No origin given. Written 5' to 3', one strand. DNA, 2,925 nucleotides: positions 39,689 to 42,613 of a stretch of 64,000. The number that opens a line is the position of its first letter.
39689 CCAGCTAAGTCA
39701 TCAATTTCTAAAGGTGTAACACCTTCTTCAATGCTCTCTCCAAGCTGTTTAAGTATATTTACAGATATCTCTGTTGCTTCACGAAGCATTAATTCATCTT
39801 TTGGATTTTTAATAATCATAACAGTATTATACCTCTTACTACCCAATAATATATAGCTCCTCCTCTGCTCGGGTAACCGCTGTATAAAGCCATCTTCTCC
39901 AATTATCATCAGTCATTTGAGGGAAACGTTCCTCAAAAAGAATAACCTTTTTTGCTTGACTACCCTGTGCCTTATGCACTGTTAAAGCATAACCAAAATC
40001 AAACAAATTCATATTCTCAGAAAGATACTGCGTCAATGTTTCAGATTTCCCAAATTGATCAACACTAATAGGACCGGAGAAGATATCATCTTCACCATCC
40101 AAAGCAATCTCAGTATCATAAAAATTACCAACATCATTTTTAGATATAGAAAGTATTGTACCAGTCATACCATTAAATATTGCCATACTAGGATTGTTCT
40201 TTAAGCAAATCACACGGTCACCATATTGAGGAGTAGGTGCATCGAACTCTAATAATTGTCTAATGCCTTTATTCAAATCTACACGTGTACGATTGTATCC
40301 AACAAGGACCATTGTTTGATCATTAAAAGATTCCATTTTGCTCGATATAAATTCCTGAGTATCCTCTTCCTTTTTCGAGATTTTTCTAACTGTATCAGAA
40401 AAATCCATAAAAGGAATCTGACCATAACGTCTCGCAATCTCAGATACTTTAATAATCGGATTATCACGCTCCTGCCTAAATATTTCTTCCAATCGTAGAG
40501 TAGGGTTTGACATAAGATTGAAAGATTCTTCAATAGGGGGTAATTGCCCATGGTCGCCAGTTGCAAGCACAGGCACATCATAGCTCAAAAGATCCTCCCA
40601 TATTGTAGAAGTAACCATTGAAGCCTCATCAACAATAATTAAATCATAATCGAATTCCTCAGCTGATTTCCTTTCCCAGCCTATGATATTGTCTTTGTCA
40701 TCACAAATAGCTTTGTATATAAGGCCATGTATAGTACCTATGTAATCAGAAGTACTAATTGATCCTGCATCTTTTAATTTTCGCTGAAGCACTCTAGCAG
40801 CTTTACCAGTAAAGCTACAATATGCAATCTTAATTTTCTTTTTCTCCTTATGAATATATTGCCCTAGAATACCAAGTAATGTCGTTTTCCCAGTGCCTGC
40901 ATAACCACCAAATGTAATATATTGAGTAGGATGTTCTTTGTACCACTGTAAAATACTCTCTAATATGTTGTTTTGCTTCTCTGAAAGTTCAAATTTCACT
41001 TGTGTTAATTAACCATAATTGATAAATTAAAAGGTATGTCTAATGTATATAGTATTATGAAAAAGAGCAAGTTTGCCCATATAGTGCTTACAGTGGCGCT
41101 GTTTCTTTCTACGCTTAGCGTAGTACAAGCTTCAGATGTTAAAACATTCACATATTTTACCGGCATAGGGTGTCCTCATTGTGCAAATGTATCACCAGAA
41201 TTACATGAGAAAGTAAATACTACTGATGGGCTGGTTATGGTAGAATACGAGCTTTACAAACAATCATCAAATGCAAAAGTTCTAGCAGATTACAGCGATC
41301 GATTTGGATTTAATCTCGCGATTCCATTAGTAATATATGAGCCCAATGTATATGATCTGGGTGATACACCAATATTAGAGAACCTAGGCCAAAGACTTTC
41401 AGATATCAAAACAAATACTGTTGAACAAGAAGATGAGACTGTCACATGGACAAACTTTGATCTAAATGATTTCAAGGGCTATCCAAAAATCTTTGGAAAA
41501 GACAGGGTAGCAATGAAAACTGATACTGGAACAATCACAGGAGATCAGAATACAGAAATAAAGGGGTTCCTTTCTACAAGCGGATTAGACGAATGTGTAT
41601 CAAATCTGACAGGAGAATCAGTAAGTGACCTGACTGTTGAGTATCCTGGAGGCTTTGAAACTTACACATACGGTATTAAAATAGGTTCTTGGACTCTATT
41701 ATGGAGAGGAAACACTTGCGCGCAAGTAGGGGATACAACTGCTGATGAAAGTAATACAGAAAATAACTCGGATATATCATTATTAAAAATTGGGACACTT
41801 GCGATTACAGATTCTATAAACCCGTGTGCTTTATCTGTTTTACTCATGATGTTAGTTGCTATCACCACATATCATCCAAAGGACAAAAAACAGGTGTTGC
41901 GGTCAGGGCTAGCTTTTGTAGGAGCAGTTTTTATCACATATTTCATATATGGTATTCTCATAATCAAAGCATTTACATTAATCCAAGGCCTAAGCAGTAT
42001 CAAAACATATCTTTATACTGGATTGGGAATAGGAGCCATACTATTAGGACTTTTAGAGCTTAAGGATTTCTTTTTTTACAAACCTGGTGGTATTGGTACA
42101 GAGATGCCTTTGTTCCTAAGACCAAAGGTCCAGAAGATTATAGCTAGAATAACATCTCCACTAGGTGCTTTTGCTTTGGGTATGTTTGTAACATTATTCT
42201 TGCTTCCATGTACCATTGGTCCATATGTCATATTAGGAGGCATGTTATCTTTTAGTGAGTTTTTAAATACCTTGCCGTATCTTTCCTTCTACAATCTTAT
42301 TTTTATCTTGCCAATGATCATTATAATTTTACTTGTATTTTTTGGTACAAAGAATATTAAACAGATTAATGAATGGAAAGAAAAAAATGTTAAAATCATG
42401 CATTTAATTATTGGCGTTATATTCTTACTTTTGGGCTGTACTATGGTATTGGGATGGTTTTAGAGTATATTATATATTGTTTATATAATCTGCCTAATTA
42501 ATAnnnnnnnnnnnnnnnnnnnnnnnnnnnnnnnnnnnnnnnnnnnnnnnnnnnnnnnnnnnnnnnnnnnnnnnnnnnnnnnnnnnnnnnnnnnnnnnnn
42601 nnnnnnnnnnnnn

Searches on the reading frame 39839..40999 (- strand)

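Call 3: search_protein_families(library=pfam, proteins=[window:39839-40999:-], max_evalue=0.1)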
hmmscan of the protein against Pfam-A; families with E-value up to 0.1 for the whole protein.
window:39839-40999:- (386 aa): 20 families
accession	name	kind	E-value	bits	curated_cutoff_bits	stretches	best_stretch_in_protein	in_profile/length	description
PF13604.12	AAA_30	-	6.9e-19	68.8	27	1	5-187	2-166/191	AAA domain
PF13538.12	UvrD_C_2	-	5.6e-17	61.8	27.4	1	336-385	2-52/52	UvrD-like helicase C-terminal domain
PF13245.12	AAA_19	-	8.4e-17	62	25.1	1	28-156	14-132/134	AAA domain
PF01443.25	Viral_helicase1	-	1.3e-09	38.6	21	1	320-385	170-227/228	Viral superfamily 1 RNA helicase core domain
PF05970.20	PIF1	-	8.4e-08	32.5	25.9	1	5-137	2-122/223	PIF1-like helicase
PF18335.7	SH3_13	-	3.2e-06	27.2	41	1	258-289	27-58/65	ATP-dependent RecD-like DNA helicase SH3 domain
PF05127.21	NAT10_TcmA_helicase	-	5.1e-06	26.9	22.7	1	35-151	7-124/176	RNA cytidine acetyltransferase NAT10/TcmA, helicase domain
PF13361.12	UvrD_C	-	4e-05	23.6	25.6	1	243-385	231-346/350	UvrD-like helicase C-terminal domain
PF00580.27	UvrD-helicase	-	6.9e-05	23.1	23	1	33-127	21-111/271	UvrD/REP helicase N-terminal domain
PF13086.12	AAA_11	-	0.0002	21.7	27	1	113-156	208-253/257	AAA domain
PF00448.28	SRP54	-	0.00069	19.8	22.7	1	27-126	3-92/196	SRP54-type protein, GTPase domain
PF24883.2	NPHP3_N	-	0.0011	19.7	24.8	1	15-71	11-68/164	Nephrocystin 3, N-terminal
PF09848.15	SLFN-g3_helicase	-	0.0075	16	24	1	31-130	7-92/354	Schlafen group 3, DNA/RNA helicase domain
PF13401.12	AAA_22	-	0.012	16.3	27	1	29-139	9-106/130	AAA domain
PF25199.1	nSTAND_NTPase5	-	0.019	15.2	34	0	10-60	26-75/145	Novel STAND NTPase 5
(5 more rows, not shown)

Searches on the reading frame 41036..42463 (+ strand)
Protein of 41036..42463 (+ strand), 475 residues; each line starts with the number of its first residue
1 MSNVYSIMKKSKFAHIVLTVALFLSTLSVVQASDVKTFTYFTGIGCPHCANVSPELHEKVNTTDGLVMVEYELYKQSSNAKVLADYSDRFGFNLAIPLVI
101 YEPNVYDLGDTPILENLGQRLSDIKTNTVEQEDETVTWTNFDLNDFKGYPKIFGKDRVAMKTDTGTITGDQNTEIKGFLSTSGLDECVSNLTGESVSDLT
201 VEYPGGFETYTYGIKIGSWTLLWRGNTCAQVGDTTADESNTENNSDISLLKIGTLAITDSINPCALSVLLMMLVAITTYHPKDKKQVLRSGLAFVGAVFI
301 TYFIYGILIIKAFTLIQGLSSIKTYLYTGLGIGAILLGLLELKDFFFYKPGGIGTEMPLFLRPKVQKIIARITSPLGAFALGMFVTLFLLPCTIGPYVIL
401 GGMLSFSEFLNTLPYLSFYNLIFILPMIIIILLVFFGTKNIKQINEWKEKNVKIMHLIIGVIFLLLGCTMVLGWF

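Call 3: search_protein_families(library=pfam, proteins=[window:41036-42463:+], max_evalue=0.1)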
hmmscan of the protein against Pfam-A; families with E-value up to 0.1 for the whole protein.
window:41036-42463:+ (475 aa): 2 families
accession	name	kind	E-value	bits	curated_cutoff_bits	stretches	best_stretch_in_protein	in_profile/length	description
PF11139.14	SfLAP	-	9.4e-09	35.5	35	1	255-471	4-208/213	Sap, sulfolipid-1-addressing protein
PF13386.12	DsbD_2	-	0.00067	20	24.9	1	275-461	23-198/199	Cytochrome C biogenesis protein transmembrane region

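Call 9: search_protein_families(library=ncbifam, proteins=[window:41036-42463:+], max_evalue=0.1)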
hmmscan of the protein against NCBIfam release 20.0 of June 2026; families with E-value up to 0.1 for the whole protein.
window:41036-42463:+ (475 aa): 3 families
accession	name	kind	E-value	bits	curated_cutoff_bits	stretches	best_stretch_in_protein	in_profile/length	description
NF040495.1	tranport_ArsG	equivalog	7.9e-06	25.4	200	1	245-472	3-222/225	aromatic aminobenezylarsenical efflux permease ArsG family transporter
TIGR02190.1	GlrX-dom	hypoth_equivalog_domain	0.073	13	99.3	0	33-59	5-31/79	glutaredoxin-family domain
NF038384.1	zinc_YnfU_fam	subfamily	0.084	12.5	36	0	39-62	12-35/52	YnfU family zinc-binding protein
